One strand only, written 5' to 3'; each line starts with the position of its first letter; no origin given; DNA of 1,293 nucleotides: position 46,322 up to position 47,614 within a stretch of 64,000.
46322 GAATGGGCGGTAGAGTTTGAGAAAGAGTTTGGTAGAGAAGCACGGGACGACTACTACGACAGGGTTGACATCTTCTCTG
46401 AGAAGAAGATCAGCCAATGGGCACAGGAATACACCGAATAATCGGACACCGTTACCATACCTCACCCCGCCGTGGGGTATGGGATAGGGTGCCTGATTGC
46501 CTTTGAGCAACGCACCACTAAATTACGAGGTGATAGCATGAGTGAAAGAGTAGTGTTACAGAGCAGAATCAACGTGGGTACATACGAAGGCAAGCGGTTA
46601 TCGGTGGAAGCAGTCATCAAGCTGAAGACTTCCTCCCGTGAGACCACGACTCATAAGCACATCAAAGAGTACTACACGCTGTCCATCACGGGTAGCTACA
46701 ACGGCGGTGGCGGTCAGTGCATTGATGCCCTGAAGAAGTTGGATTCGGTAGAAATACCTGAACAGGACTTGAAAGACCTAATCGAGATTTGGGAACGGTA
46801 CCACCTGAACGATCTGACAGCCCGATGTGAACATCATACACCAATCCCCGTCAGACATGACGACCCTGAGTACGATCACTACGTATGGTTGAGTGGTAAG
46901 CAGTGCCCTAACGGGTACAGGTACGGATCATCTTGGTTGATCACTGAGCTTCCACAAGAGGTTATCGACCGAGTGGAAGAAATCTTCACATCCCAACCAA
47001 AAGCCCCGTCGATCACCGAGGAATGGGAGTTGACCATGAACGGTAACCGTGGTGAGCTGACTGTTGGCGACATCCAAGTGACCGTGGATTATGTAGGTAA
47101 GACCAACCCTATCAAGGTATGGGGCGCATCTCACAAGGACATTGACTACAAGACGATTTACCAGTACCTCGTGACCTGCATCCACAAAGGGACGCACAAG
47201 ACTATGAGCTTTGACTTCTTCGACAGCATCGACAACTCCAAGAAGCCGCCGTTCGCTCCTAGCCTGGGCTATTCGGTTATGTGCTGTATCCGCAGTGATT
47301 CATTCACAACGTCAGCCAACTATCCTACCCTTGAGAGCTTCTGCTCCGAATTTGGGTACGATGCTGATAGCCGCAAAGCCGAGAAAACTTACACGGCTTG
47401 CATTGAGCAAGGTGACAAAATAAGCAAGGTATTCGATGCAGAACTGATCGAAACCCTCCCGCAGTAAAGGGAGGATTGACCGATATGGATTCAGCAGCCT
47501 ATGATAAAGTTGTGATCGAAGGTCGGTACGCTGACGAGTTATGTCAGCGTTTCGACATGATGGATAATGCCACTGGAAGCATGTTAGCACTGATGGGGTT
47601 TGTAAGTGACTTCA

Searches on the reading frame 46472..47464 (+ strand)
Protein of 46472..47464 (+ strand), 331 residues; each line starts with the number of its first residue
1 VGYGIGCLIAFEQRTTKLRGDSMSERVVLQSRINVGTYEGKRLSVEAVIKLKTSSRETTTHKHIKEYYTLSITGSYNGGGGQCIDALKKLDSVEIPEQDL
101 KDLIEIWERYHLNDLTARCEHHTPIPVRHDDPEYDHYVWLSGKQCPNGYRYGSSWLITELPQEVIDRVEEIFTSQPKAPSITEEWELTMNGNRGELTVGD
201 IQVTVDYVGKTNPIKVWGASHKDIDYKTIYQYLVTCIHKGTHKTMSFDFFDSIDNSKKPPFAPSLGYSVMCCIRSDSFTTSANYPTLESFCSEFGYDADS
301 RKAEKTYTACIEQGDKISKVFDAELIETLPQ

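Call 46: search_protein_families(library=pfam, proteins=[window:46472-47464:+], max_evalue=0.001)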
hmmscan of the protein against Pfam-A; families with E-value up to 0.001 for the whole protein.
window:46472-47464:+ (331 aa): 0 families

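Call 89: search_protein_families(library=phrogs, proteins=[window:46472-47464:+], max_evalue=0.001)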
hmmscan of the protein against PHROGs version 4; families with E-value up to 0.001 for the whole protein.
window:46472-47464:+ (331 aa): 1 family
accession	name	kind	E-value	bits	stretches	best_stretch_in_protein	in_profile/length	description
phrog_4273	-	unknown function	9.3e-14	52.7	1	231-329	43-143/150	-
